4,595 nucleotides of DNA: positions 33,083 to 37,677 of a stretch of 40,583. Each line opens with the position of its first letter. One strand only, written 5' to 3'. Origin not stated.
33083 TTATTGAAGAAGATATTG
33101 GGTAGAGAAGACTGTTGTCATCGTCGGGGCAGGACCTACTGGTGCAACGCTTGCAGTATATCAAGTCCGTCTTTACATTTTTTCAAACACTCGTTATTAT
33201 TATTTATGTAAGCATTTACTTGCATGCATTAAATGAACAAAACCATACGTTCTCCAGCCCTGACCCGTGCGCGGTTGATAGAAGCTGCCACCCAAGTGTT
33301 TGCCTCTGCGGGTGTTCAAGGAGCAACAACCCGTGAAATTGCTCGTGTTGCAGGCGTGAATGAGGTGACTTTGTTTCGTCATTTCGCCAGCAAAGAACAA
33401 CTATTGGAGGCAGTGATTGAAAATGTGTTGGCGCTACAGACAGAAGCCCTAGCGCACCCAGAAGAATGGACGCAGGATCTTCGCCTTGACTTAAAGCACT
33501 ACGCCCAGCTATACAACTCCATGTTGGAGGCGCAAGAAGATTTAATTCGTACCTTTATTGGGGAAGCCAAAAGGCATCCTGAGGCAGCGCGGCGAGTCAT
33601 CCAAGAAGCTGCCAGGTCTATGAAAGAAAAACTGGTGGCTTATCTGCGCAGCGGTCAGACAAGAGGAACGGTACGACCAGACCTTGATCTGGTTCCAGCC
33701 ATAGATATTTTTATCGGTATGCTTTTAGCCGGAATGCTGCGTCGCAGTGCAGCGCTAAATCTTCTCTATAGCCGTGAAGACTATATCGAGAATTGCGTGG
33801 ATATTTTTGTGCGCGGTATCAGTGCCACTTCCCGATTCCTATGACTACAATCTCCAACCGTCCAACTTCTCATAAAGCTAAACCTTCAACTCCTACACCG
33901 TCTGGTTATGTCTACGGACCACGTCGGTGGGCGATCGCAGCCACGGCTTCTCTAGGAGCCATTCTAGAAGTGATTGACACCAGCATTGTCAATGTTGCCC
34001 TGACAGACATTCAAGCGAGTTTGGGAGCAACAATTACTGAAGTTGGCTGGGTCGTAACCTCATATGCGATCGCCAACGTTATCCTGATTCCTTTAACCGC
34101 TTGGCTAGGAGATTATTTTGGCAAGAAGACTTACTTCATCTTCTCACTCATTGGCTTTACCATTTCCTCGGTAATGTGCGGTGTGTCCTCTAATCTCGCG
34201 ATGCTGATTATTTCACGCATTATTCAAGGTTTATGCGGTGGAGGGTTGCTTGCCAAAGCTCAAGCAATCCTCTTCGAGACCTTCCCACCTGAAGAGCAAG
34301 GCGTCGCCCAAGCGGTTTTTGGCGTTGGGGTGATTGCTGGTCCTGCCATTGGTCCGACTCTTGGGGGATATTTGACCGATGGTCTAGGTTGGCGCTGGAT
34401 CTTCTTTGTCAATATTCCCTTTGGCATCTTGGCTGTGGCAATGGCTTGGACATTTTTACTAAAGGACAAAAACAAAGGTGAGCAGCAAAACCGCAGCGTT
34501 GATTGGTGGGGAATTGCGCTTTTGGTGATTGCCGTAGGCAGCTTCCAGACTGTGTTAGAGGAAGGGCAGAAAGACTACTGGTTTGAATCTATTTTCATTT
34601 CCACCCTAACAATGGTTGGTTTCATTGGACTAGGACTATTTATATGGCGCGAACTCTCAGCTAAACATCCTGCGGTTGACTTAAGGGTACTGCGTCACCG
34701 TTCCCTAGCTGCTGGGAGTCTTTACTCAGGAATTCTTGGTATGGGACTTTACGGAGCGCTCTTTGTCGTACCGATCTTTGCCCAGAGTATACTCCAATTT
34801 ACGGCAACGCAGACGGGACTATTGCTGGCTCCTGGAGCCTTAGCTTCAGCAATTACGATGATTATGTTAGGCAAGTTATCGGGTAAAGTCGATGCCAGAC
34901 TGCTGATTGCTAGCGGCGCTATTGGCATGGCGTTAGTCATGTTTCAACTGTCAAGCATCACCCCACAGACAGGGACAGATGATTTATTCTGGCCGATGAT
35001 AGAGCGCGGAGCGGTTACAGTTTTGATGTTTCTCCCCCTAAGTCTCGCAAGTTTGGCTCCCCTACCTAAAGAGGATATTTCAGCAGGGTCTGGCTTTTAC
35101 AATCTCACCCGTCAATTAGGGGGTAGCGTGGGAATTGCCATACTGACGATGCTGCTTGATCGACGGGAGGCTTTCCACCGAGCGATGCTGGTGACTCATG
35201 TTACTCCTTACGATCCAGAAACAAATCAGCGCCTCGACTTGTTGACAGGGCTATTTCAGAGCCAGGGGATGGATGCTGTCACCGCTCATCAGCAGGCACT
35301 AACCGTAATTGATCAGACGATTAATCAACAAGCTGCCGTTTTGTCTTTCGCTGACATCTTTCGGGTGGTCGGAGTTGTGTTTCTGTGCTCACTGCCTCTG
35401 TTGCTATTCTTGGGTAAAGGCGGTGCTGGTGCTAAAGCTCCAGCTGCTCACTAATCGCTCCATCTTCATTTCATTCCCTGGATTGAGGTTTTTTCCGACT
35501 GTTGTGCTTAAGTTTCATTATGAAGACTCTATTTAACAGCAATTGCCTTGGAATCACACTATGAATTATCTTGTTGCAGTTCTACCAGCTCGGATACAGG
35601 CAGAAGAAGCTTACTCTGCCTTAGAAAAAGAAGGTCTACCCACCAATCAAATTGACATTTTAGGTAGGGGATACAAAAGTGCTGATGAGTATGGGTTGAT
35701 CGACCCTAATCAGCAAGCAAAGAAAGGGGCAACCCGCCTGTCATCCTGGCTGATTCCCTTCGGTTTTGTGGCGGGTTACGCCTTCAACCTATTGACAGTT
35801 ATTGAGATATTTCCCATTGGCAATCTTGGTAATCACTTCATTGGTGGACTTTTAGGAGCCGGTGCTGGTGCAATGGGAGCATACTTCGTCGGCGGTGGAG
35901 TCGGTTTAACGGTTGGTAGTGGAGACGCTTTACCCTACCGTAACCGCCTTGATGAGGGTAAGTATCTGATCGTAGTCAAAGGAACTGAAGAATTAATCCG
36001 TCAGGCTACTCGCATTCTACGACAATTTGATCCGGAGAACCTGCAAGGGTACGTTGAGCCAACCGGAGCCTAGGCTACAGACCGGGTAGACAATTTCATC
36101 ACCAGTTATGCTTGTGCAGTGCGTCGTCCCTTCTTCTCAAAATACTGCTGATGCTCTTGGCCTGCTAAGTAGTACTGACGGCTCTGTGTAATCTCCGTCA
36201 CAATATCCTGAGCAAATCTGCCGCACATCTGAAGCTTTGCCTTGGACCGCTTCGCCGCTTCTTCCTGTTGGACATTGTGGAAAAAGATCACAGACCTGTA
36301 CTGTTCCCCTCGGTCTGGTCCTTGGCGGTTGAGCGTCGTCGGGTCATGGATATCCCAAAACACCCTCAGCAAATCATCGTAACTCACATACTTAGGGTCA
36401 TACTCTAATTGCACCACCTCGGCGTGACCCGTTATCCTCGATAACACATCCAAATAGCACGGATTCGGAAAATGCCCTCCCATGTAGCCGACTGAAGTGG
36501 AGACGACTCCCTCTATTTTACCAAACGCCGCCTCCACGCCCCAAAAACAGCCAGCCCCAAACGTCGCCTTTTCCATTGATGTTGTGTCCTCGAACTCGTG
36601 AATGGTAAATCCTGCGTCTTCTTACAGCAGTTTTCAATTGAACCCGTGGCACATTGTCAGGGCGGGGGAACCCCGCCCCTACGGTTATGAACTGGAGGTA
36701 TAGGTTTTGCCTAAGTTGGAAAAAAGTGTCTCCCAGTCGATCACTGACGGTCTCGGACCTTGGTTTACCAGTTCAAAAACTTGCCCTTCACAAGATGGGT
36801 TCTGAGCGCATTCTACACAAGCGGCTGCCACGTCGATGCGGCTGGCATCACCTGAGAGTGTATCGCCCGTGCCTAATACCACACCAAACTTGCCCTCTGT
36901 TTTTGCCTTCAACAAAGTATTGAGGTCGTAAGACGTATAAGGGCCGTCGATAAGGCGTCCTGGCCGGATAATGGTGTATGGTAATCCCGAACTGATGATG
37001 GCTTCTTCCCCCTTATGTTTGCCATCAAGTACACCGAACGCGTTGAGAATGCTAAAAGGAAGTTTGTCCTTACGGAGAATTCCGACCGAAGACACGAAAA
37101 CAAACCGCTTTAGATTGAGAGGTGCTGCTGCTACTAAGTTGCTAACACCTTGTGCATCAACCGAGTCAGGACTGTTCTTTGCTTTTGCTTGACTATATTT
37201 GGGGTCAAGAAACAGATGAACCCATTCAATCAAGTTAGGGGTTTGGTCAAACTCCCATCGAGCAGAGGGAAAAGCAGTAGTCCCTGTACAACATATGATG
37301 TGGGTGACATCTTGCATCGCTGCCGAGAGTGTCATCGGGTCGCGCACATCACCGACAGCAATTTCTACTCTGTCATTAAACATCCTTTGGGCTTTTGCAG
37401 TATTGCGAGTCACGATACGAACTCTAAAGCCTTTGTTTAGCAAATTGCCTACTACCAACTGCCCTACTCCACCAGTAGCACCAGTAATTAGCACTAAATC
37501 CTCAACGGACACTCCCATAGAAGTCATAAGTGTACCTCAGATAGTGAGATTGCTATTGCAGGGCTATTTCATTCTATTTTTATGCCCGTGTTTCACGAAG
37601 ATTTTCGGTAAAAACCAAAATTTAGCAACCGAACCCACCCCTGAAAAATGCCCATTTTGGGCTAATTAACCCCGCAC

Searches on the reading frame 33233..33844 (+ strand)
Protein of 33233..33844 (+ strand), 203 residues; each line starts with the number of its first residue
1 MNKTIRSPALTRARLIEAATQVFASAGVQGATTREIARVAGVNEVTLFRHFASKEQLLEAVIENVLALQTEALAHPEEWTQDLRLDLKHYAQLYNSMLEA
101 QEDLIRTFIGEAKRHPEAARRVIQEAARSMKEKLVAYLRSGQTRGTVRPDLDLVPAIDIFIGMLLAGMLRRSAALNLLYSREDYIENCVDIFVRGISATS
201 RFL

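Call 4: search_protein_families(library=pfam, proteins=[window:33233-33844:+], max_evalue=0.01)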
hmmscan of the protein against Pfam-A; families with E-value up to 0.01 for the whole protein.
window:33233-33844:+ (203 aa): 7 families
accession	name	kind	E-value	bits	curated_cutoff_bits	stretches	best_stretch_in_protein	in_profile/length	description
PF00440.29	TetR_N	-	2.2e-15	56.6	24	1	15-61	1-47/47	Bacterial regulatory proteins, tetR family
PF16859.10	TetR_C_11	-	1.3e-12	48.5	32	1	80-175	4-101/113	Tetracyclin repressor-like, C-terminal domain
PF14246.11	TetR_C_7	-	3.2e-07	30.8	22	1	101-193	19-114/119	AefR-like transcriptional repressor, C-terminal domain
PF16925.10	TetR_C_13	-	1.8e-05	25.5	27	1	110-170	32-92/109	Tetracyclin repressor-like, C-terminal domain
PF21597.2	TetR_C_43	-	0.001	19.7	27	1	118-167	33-82/105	Transcriptional regulator SbtR-like, C-terminal domain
PF17932.6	TetR_C_24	-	0.004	17.9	26.4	0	91-164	12-84/114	Tetracyclin repressor-like, C-terminal domain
PF17938.6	TetR_C_29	-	0.0086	16.6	26.2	0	90-154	8-74/119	Tetracyclin repressor-like, C-terminal domain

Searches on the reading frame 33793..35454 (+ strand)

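Call 4: search_protein_families(library=pfam, proteins=[window:33793-35454:+], max_evalue=0.01)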
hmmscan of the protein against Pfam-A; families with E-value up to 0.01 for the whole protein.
window:33793-35454:+ (553 aa): 2 families
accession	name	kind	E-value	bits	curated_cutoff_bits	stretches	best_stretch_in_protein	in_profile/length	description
PF07690.21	MFS_1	-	3.9e-58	197.5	33.4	1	53-447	2-346/347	Major Facilitator Superfamily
PF00083.30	Sugar_tr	-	1.5e-08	34.4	22.3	1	55-220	20-190/452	Sugar (and other) transporter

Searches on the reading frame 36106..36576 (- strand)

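Call 4: search_protein_families(library=pfam, proteins=[window:36106-36576:-], max_evalue=0.01)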
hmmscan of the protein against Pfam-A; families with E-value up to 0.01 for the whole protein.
window:36106-36576:- (156 aa): 1 family
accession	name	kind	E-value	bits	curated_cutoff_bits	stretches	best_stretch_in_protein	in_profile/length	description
PF01625.27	PMSR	-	2e-59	200.6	23.7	1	3-152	1-150/153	Peptide methionine sulfoxide reductase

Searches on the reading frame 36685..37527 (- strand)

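Call 4: search_protein_families(library=pfam, proteins=[window:36685-37527:-], max_evalue=0.01)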
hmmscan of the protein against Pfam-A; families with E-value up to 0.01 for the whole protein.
window:36685-37527:- (280 aa): 10 families
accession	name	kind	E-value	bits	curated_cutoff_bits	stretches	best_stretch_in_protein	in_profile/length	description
PF13460.12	NAD_binding_10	-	2.2e-32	112.9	27.2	1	16-244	1-184/184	NAD(P)H-binding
PF05368.20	NmrA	-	6e-14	52.8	27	1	10-88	3-79/298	NmrA-like family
PF01370.27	Epimerase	-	2.2e-09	37.5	20.9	1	12-91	1-81/240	NAD dependent epimerase/dehydratase family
PF01073.25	3Beta_HSD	-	2.9e-06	27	22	1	13-84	1-77/280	3-beta hydroxysteroid dehydrogenase/isomerase family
PF00106.31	adh_short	-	5.2e-06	26.5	26.6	1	11-75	2-72/195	short chain dehydrogenase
PF16363.11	GDP_Man_Dehyd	-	0.00025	21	27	1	13-74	1-74/332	GDP-mannose 4,6 dehydratase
PF02254.24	TrkA_N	-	0.00066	20.4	23.8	1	14-83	3-72/116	TrkA-N domain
PF08659.16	KR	-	0.0012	19.2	22.6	0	12-73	3-74/180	KR domain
PF01488.26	Shikimate_DH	-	0.0023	18.5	24.3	1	11-84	14-86/138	Shikimate / quinate 5-dehydrogenase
PF07993.18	NAD_binding_4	-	0.0024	17.5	20.1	0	14-54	1-42/258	Male sterility protein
